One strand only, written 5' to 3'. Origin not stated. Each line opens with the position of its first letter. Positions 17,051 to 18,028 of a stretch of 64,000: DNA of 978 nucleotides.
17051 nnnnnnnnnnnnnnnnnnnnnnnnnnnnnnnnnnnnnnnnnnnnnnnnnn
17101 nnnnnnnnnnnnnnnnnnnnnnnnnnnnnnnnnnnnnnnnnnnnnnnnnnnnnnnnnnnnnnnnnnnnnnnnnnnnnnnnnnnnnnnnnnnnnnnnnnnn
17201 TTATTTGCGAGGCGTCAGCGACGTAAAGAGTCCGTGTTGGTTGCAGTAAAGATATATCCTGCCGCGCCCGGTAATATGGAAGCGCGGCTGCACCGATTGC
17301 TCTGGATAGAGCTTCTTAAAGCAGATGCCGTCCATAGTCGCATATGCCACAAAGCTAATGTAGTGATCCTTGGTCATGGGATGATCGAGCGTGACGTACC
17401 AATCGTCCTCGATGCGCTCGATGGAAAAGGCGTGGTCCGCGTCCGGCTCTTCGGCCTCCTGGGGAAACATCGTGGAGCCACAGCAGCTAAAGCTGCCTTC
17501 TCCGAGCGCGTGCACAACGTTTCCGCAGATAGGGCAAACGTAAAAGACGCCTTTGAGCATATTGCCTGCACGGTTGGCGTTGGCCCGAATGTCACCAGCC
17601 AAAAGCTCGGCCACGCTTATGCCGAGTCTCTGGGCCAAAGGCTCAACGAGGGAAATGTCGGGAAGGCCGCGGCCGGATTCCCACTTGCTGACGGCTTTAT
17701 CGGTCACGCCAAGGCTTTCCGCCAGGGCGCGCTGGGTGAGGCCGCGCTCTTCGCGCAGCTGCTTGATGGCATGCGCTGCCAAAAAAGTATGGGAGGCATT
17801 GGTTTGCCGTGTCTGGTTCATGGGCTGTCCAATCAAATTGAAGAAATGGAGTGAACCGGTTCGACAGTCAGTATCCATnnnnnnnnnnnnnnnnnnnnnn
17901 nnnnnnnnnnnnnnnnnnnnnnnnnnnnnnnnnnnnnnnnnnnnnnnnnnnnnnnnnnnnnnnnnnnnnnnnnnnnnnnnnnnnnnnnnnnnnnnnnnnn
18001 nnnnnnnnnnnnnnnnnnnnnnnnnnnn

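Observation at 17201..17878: Transcription-factor / superoxide-reductase chimera: HTH-XRE fused to a complete two-centre desulfoferrodoxin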

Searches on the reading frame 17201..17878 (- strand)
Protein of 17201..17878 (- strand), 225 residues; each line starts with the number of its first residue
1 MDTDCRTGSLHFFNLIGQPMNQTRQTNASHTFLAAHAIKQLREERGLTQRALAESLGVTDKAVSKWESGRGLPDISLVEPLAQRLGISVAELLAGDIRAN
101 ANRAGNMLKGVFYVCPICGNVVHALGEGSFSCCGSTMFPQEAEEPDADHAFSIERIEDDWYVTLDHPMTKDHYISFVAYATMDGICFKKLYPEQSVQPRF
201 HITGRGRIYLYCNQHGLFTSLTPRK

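Call 3: search_protein_families(library=pfam, proteins=[window:17201-17878:-], max_evalue=1)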
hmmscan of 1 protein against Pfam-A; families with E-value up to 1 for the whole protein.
window:17201-17878:- (225 aa): 18 families
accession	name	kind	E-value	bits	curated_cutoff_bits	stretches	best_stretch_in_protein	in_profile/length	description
PF01381.28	HTH_3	-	7.9e-16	58.3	23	1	38-92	1-55/55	Helix-turn-helix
PF13560.12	HTH_31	-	5.5e-13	49.5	27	1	36-92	4-61/64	Helix-turn-helix domain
PF12844.13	HTH_19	-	5.3e-11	42.7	30.2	1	37-95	3-61/64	Helix-turn-helix domain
PF15731.11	MqsA_antitoxin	-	4.5e-05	24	30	1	23-79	61-115/131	Antitoxin component of bacterial toxin-antitoxin system, MqsA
PF01880.24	Desulfoferrodox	-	0.0002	22.3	22.2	1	164-218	34-95/98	Desulfoferrodoxin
PF06397.17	Desulfoferrod_N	-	0.00042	20.3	23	1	112-137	6-33/36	Desulfoferrodoxin, N-terminal domain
PF14549.12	P22_Cro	-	0.00077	19.6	30.2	1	49-66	12-29/60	DNA-binding transcriptional regulator Cro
PF15943.11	YdaS_toxin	-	0.00085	19.5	30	1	49-68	11-30/65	Bacterial toxin YdaS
PF13412.12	HTH_24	-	0.0012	18.9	21.9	1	39-64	10-35/48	Winged helix-turn-helix DNA-binding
PF13384.12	HTH_23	-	0.0018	18.5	24.6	1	35-66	8-37/50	Homeodomain-like domain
PF13443.12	HTH_26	-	0.002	18.8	22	1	38-93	2-58/63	Cro/C1-type HTH DNA-binding domain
PF08279.18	HTH_11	-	0.0028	17.9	25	1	37-65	5-34/55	HTH domain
PF13744.12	HTH_37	-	0.0058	16.9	27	1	35-69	20-54/80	Helix-turn-helix domain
PF13413.12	HTH_25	-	0.0095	16.2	24.6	1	39-69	3-33/62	Helix-turn-helix domain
PF07022.19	Phage_CI_repr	-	0.016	15.9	22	1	38-96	3-61/65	Bacteriophage CI repressor helix-turn-helix domain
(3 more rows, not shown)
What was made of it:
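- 17603..17767 (-): Cro/C1 (XRE) helix-turn-helix domain, residues 19-73 of the 206-aa protein. Pfam HTH_3, E 7.9e-16 (call 3).
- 17468..17545 (-): Desulforedoxin-like centre I, residues 93-118: C96-x2-C99-x13-C113-C114. Pfam Desulfoferrod_N scores 20.3 bits, below the cutoff of 23 (call 3).
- On HTH-Dx-SOR class (SORGOdb): HTH_3 at 38-92, Desulfoferrod_N at 112-137 and Desulfoferrodox at 164-218 in one ORF (call 3).
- On Two-iron SOR / desulfoferrodoxin: PF01880 scores 22.3 against 22.2, which is borderline (call 3).
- On XRE / Cro-C1 transcription factors: 58.3 bits against a cutoff of 23 (call 3).
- Checked: Pfam Desulfoferrod_N, residues 112-137, 20.3 bits, below its cutoff of 23 (call 3).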

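Call 4: search_protein_families(library=ncbifam, proteins=[window:17201-17878:-], max_evalue=1)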
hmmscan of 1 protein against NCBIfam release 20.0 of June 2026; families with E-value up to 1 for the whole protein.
window:17201-17878:- (225 aa): 28 families (the best 25 are shown)
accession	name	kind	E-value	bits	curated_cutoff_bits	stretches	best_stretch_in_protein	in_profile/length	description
TIGR00320.1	dfx_rbo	equivalog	2.6e-12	47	146.9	1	112-218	7-122/125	desulfoferrodoxin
NF041951.1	phage_RstR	subfamily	2.4e-11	43.8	80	1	36-97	5-66/108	RstR family transcriptional repressor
TIGR03830.1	CxxCG_CxxCG_HTH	subfamily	4.3e-10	39.5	61.8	1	27-78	59-110/127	type II TA system antitoxin MqsA family protein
TIGR03070.1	couple_hipB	subfamily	1.9e-08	34.1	71.65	1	36-87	5-56/58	type II toxin-antitoxin system Y4mF family antitoxin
NF006015.0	PRK08154.1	subfamily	3.8e-08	32.9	204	1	23-97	18-94/314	anaerobic benzoate catabolism transcriptional regulator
TIGR00270.2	TIGR00270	equivalog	4.9e-08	32.9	110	1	36-93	78-135/159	multiprotein bridging factor aMBF1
NF047948.1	male_kill_WMK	equivalog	7.7e-06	25.6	300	1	34-96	163-225/300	WO male-killing family protein Wmk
NF007408.0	PRK09943.1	equivalog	1.1e-05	25.1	211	1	35-96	9-70/185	HTH-type transcriptional regulator PuuR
NF007257.0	PRK09706.1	subfamily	2e-05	24.4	101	1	36-97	8-69/135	transcriptional repressor DicA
NF007481.0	PRK10072.1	equivalog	2.3e-05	24.8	110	1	22-74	22-74/96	HTH-type transcriptional regulator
NF047542.1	telomere_Tap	equivalog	4.1e-05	22.5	600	1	39-75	23-59/695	telomere-associated protein Tap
NF052239.1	antitox_spr1629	equivalog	0.00011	21.4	335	1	36-87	5-56/377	spr1629 family repressor/antitoxin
NF046037.1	carphisopro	domain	0.00025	21.2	38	1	43-88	6-52/54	carph-isopro domain-containing protein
NF040522.1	VC1465_fam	subfamily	0.00033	20.7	70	1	38-70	1-33/111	VC1465 family Xer recombination activation factor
TIGR00319.1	desulf_FeS4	domain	0.0011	18.6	36.05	1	113-137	8-34/34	desulfoferrodoxin FeS4 iron-binding domain-containing protein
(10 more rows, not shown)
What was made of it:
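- On Two-iron SOR / desulfoferrodoxin: TIGR00320 scores 47.0 against 146.9 (call 4).
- Closest known: Two-iron superoxide reductase / desulfoferrodoxin. Different: 47 bits against the 146.9-bit equivalog cutoff (call 4).
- The module scores far below the desulfoferrodoxin equivalog cutoff, 47 against 146.9 (call 4).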

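Call 5: search_solved_structures(query=window:17201-17878:-, max_evalue=1, show_alignments=3)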
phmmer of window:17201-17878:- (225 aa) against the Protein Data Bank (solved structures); distinct sequences matched with E-value up to 1: 69 (the best 60 are shown).
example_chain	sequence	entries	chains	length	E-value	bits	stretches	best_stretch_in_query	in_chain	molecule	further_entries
1vzg_A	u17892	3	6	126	8.2e-09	38.7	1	112-218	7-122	DESULFOFERRODOXIN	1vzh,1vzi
2ji2_A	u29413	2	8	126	1.4e-08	38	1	112-218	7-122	Desulfoferrodoxin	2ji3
2ji1_A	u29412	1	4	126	2.3e-08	37.3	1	112-218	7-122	Desulfoferrodoxin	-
8tac_A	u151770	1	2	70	2.5e-07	33.9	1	36-88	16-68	DBP48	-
1dfx_A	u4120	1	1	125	2.1e-06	30.9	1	112-218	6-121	DESULFOFERRODOXIN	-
6jq1_A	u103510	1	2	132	5.7e-05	26.2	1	36-112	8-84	Transcriptional regulator, XRE family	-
1y07_A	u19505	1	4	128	6.1e-05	26.1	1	163-219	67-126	desulfoferrodoxin (rbo)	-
2mez_A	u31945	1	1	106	8.8e-05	25.5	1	37-93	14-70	Multiprotein Bridging Factor (MBP-like)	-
3bs3_A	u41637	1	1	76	0.0001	25.3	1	34-98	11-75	Putative DNA-binding protein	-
1x57_A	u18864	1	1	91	0.00085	22.3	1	34-89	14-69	Endothelial differentiation-related factor 1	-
9k3w_A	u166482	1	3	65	0.00092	22.2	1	36-93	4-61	Transcriptional regulator, PbsX family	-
9b0q_CH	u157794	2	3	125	0.0012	21.9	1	31-89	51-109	Endothelial differentiation-related factor 1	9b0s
6rnx_A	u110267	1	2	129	0.0012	21.8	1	37-111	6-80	HTH-type transcriptional regulator DdrOC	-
9p73_CH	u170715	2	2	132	0.0013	21.7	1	31-89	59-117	Endothelial differentiation-related factor 1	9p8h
6zvh_i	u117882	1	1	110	0.0014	21.7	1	31-88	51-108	Endothelial differentiation-related factor 1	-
1adr_A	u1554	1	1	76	0.007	19.3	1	31-98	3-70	P22 C2 REPRESSOR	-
3jxb_C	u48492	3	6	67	0.048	16.6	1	32-96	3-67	Repressor protein C2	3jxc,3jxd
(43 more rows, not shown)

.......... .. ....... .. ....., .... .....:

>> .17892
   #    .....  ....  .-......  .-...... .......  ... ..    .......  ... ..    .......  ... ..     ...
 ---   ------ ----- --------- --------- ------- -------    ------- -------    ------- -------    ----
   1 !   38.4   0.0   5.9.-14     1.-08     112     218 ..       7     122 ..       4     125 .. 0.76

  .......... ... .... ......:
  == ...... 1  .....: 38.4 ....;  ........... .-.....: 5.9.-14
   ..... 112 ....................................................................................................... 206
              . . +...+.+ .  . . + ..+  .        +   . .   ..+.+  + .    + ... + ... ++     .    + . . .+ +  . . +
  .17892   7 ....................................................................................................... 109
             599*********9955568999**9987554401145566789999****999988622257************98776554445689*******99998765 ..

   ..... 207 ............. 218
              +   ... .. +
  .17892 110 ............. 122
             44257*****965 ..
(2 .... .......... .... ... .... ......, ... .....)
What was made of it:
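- Checked: phmmer against PDB aligns residues 112-218 collinearly with D. baarsii SOR 1vzg (E 8e-9) and D. desulfuricans Dfx 1dfx (E 2e-6) (call 5).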

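Call 6: find_homologous_proteins(query=window:17201-17878:-)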
Query window:17201-17878:- (225 aa): 7480 proteins with E <= 0.001 among 8000 candidates; the best 120 are listed.
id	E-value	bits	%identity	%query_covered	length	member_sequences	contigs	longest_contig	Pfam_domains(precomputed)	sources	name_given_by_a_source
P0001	5.2e-136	470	99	92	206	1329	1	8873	PF12844.14,PF01381.29,PF13560.13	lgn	-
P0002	5.0e-135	466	99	92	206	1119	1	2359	PF12844.14,PF01381.29,PF13560.13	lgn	-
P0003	2.6e-126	438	98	86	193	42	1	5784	PF12844.14,PF01381.29,PF13560.13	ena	-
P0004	6.1e-119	414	94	86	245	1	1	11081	PF12844.14,PF01381.29,PF13560.13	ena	-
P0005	3.1e-112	392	100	77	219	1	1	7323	PF12844.14,PF01381.29,PF13560.13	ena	-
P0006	4.5e-108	378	82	87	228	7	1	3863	PF12844.14,PF01381.29,PF13560.13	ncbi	-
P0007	6.3e-107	374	98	76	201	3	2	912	PF12844.14,PF01381.29,PF13560.13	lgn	-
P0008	5.8e-104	365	79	86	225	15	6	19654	PF12844.14,PF01381.29,PF15731.12,PF13560.13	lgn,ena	-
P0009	8.0e-104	364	77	92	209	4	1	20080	PF12844.14,PF01381.29,PF13560.13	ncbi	-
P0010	1.2e-102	360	76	89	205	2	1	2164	PF12844.14,PF01381.29,PF13560.13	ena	-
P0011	1.7e-102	360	78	91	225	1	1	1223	PF12844.14,PF01381.29,PF13560.13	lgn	-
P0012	1.3e-101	357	77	88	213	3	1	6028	PF12844.14,PF01381.29,PF13560.13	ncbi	-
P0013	1.4e-101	357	79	85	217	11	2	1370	PF12844.14,PF01381.29,PF15731.12,PF13560.13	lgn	-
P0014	7.0e-101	355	76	89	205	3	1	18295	PF12844.14,PF01381.29,PF13560.13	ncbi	-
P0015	2.0e-100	353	74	94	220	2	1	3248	PF12844.14,PF01381.29,PF13560.13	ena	-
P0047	7.3e-92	325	73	86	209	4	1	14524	PF12844.14,PF01381.29,PF13560.13,PF13443.13,PF01880.25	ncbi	-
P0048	8.9e-92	325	71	87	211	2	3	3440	PF12844.14,PF01381.29,PF13560.13,PF01880.25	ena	-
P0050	1.5e-91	324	73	86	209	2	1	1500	PF12844.14,PF01381.29,PF13560.13,PF13443.13,PF01880.25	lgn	-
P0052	2.4e-91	323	71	87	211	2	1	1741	PF12844.14,PF01381.29,PF13560.13,PF01880.25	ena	-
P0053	2.4e-91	323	71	87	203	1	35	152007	PF12844.14,PF01381.29,PF13560.13,PF01880.25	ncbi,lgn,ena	-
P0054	4.1e-91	323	71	86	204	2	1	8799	PF12844.14,PF01381.29,PF13560.13,PF01880.25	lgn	-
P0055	4.5e-91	323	71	87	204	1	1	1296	PF12844.14,PF01381.29,PF13560.13,PF13443.13,PF01880.25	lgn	-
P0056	4.9e-91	322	71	86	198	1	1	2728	PF12844.14,PF01381.29,PF13560.13,PF01880.25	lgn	-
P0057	5.2e-91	322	71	86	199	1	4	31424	PF12844.14,PF01381.29,PF13560.13,PF13443.13,PF01880.25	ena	-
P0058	6.2e-91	322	71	87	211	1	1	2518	PF12844.14,PF01381.29,PF13560.13,PF01880.25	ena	-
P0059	6.8e-91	322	71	86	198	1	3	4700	PF12844.14,PF01381.29,PF13560.13,PF01880.25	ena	-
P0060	7.7e-91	322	71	86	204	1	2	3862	PF12844.14,PF01381.29,PF13560.13,PF01880.25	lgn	-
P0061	7.8e-91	322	71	86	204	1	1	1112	PF12844.14,PF01381.29,PF13560.13,PF01880.25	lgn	-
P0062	1.1e-90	321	71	86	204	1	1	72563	PF12844.14,PF01381.29,PF13560.13,PF01880.25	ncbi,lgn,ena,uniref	ncbi:helix-turn-helix domain-containing protein [Enorma sp.]|uniref:helix-turn-helix domain-containi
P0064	1.2e-90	321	72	86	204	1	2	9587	PF12844.14,PF01381.29,PF13560.13,PF01880.25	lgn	-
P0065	1.5e-90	321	70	87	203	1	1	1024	PF12844.14,PF01381.29,PF13560.13,PF01880.25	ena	-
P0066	1.5e-90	321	71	86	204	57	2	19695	PF12844.14,PF01381.29,PF13560.13,PF01880.25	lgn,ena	-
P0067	2.3e-90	320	70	87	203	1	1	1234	PF12844.14,PF01381.29,PF13560.13,PF01880.25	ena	-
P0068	2.8e-90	320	71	86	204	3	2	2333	PF12844.14,PF01381.29,PF13560.13,PF01880.25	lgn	-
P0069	3.1e-90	320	70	87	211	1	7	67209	PF12844.14,PF01381.29,PF13560.13,PF01880.25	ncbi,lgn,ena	-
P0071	4.3e-90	319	70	87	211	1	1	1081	PF12844.14,PF01381.29,PF13560.13,PF01880.25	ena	-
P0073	4.3e-90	319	71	86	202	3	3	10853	PF12844.14,PF01381.29,PF13560.13,PF13443.13,PF01880.25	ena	-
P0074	5.3e-90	319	70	86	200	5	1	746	PF12844.14,PF01381.29,PF13560.13,PF01880.25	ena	-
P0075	1.0e-89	318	70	86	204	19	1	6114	PF12844.14,PF01381.29,PF13560.13,PF01880.25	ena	-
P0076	1.6e-89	318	70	87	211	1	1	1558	PF12844.14,PF01381.29,PF13560.13,PF01880.25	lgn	-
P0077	1.6e-89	317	70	86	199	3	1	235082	PF12844.14,PF01381.29,PF13560.13,PF01880.25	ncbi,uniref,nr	ncbi:helix-turn-helix domain-containing protein [Enorma burkinafasonensis]|uniref:helix-turn-helix d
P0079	1.7e-89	317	70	86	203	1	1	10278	PF12844.14,PF01381.29,PF13560.13,PF01880.25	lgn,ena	-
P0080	1.9e-89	317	70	86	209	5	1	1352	PF12844.14,PF01381.29,PF13560.13,PF01880.25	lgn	-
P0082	2.1e-89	317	70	87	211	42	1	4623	PF12844.14,PF01381.29,PF13560.13,PF01880.25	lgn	-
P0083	2.1e-89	317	70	87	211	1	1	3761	PF12844.14,PF01381.29,PF13560.13,PF01880.25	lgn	-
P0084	2.6e-89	317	70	86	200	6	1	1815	PF01381.29,PF13560.13,PF01880.25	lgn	-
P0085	2.7e-89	317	70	86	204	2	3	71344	PF12844.14,PF01381.29,PF13560.13,PF01880.25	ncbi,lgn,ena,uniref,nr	ncbi:helix-turn-helix domain-containing protein [uncultured Enorma sp.]|uniref:helix-turn-helix doma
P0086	2.7e-89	317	70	86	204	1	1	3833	PF12844.14,PF01381.29,PF13560.13,PF01880.25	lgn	-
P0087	2.9e-89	317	70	86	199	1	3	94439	PF12844.14,PF01381.29,PF13560.13,PF13443.13,PF01880.25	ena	-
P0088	3.3e-89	316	70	86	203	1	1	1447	PF12844.14,PF01381.29,PF13560.13,PF13443.13,PF01880.25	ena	-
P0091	4.3e-89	316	71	86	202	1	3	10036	PF12844.14,PF01381.29,PF13560.13,PF01880.25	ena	-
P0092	5.1e-89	316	69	86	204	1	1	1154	PF12844.14,PF01381.29,PF13560.13,PF01880.25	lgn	-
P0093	5.5e-89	316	70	87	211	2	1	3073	PF12844.14,PF01381.29,PF13560.13,PF01880.25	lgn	-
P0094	5.8e-89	316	71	86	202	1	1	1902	PF12844.14,PF01381.29,PF13560.13,PF01880.25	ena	-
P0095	7.0e-89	315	68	86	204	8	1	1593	PF12844.14,PF01381.29,PF13560.13,PF01880.25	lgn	-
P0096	8.0e-89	315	68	87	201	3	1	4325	PF12844.14,PF01381.29,PF13560.13,PF01880.25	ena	-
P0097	8.6e-89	315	69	86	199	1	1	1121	PF12844.14,PF01381.29,PF13560.13,PF01880.25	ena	-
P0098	8.6e-89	315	69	86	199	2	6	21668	PF12844.14,PF01381.29,PF13560.13,PF01880.25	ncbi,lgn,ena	-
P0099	1.1e-88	315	68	87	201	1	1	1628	PF12844.14,PF01381.29,PF13560.13,PF01880.25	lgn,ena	-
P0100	1.2e-88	315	70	86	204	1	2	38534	PF12844.14,PF01381.29,PF13560.13,PF01880.25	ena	-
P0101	1.3e-88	315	69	86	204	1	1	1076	PF12844.14,PF01381.29,PF13560.13,PF01880.25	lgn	-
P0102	1.5e-88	314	69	86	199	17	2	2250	PF12844.14,PF01381.29,PF13560.13,PF01880.25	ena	-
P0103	1.6e-88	314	69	86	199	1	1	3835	PF12844.14,PF01381.29,PF13560.13,PF01880.25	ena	-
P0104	2.0e-88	314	68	87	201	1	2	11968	PF12844.14,PF01381.29,PF13560.13,PF01880.25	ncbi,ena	-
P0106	3.1e-88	313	69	86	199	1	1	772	PF12844.14,PF01381.29,PF13560.13,PF01880.25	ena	-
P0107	3.5e-88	313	69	86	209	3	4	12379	PF12844.14,PF01381.29,PF13560.13,PF01880.25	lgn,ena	-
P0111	5.6e-88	312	69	86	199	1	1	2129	PF12844.14,PF01381.29,PF13560.13,PF01880.25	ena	-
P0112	6.0e-88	312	68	86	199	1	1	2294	PF12844.14,PF01381.29,PF13560.13,PF01880.25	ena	-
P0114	7.0e-88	312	68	87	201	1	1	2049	PF12844.14,PF01381.29,PF13560.13,PF01880.25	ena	-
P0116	1.1e-87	312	69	86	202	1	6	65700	PF12844.14,PF01381.29,PF13560.13,PF13443.13,PF01880.25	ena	-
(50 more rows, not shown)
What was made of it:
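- Checked: The database representative, 99% identical, is 206 aa (call 6).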

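Call 23: find_related_loci(query=window:17204-17821:-, collection=genome_contigs, flank=5000)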
Query window:17204-17821:- (206 aa) in genome_contigs; peptide patterns used: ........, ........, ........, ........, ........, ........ (x = any residue, [..] = any of these).
599 stretches matched a pattern (row limit reached: there are more); 591 encode a relative of the query (tblastn E <= 1e-3); the best 80 are kept; 80 distinct loci.
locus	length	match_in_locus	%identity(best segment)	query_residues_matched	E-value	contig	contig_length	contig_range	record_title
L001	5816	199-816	100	1-206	3e-143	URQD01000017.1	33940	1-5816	uncultured Collinsella sp. isolate UMGS1242 genome assembly, contig: NODE_510_length_33940_cov_5.768039, whole genome sh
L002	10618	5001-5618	100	1-206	7e-143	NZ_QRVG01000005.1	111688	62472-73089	Collinsella sp. AF23-2 AF23-2.Scaf5, whole genome shotgun sequence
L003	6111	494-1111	100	1-206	6e-143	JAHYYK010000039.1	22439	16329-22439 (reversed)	MAG: Collinsella sp. isolate HRGM_Genome_0439 HRGM_Genome_0439_39, whole genome shotgun sequence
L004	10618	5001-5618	100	1-206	6e-143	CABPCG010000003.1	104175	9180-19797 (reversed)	MAG: uncultured Collinsella sp. isolate MGYG-HGUT-04258 genome assembly, contig: GUT_GENOME261485_3, whole genome shotgu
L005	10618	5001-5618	100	1-206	6e-143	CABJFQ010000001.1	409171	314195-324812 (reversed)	Coriobacteriaceae bacterium isolate MGYG-HGUT-00270 genome assembly, contig: AM42-18AC.Scaf1, whole genome shotgun seque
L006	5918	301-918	100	1-206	4e-143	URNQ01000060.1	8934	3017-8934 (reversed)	uncultured Collinsella sp. isolate UMGS1174 genome assembly, contig: NODE_2217_length_8934_cov_5.8466, whole genome shot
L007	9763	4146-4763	100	1-206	7e-143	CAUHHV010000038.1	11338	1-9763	MAG TPA_asm: uncultured Collinsella sp. isolate SRR16280027_bin.47_MetaWRAP_v1.3_MAG genome assembly, contig: ERZ1928946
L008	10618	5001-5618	100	1-206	6e-143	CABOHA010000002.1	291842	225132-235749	Coriobacteriaceae bacterium isolate MGYG-HGUT-03698 genome assembly, contig: GUT_GENOME239761_2, whole genome shotgun se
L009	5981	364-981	100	1-206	6e-143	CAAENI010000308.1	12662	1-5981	MAG TPA_asm: uncultured Collinsella sp., isolate HGM04298, WGS project CAAENI010000000 data, contig: ERS537307_5_k99_105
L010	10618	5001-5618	100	1-206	7e-143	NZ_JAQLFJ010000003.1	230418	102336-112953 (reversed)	Collinsella aerofaciens strain 1001262st2_G5_1001262B_160229 NODE_3_length_230418_cov_99.1569, whole genome shotgun sequ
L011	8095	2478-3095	100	1-206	6e-143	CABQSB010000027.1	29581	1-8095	MAG TPA_asm: uncultured Collinsella sp. isolate MGYG-HGUT-00862 genome assembly, contig: GUT_GENOME038356_27, whole geno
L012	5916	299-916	100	1-206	4e-143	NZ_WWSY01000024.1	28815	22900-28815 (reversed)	Collinsella aerofaciens strain BIOML-A13 scaffold24_size28815, whole genome shotgun sequence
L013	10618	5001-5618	100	1-206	2e-142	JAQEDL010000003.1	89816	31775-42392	Coriobacteriaceae bacterium AM49-12 AM49-12.Scaf3, whole genome shotgun sequence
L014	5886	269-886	100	1-206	8e-143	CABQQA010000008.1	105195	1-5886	MAG TPA_asm: uncultured Collinsella sp. isolate MGYG-HGUT-00811 genome assembly, contig: GUT_GENOME033705_8, whole genom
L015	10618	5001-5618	100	1-206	3e-142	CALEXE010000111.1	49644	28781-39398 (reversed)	MAG TPA_asm: uncultured Collinsella sp. isolate ERR1190868_bin.70_CONCOCT_v1.1_MAG genome assembly, contig: ERZ1309102.5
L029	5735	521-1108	56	3-199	3e-75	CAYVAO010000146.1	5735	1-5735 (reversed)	MAG TPA_asm: uncultured Christensenella sp. isolate SRP167436_co1_26 genome assembly, contig: NODE_23460_length_5735_cov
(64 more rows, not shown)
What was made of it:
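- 17678..17701 (-): Recognition-helix segment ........, residues 41-48. Used as a search pattern in the genome scan that confirmed 591 places (call 23).
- The same uninterrupted ORF occurs in at least 18 independent Collinsella assemblies at 99-100% identity, and relatives were confirmed at 591 places in the one-genome-per-species collection (call 23).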

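Call 32: predict_structure(protein=window:17204-17821:-)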
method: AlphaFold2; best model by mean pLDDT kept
length: 206 residues; sequences in the alignment: 1
mean_pLDDT: 43.2   pTM: 0.30
mean pLDDT of the five models: 43.2, 42.0, 41.1, 39.6, 36.9
residues with pLDDT >= 90: 0; 70-90: 8; 50-70: 53; < 50: 145
segments of 3 or more residues with pLDDT < 50: 1-14, 75-132, 134-137, 139-142, 145-206
pLDDT, mean of each block of 10 residues (from residue 1): 30 52 65 70 65 55 59 43 28 37 36 33 32 46 44 34 30 35 40 36 31
secondary structure, 60 per line:
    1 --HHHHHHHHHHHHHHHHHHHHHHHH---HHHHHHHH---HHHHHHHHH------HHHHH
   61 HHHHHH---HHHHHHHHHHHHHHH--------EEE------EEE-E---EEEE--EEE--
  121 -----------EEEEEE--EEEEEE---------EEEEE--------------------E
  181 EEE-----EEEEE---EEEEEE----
elements in order: H3-26 H30-37 H41-49 H56-66 H70-84 E93-95 E102-104 E110-113 E116-118 E132-137 E140-145 E155-159 E180-183 E189-193 E197-202
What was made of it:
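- Tried and rejected: Single-sequence AlphaFold run. pLDDT was 43, so the model was unusable (call 32).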
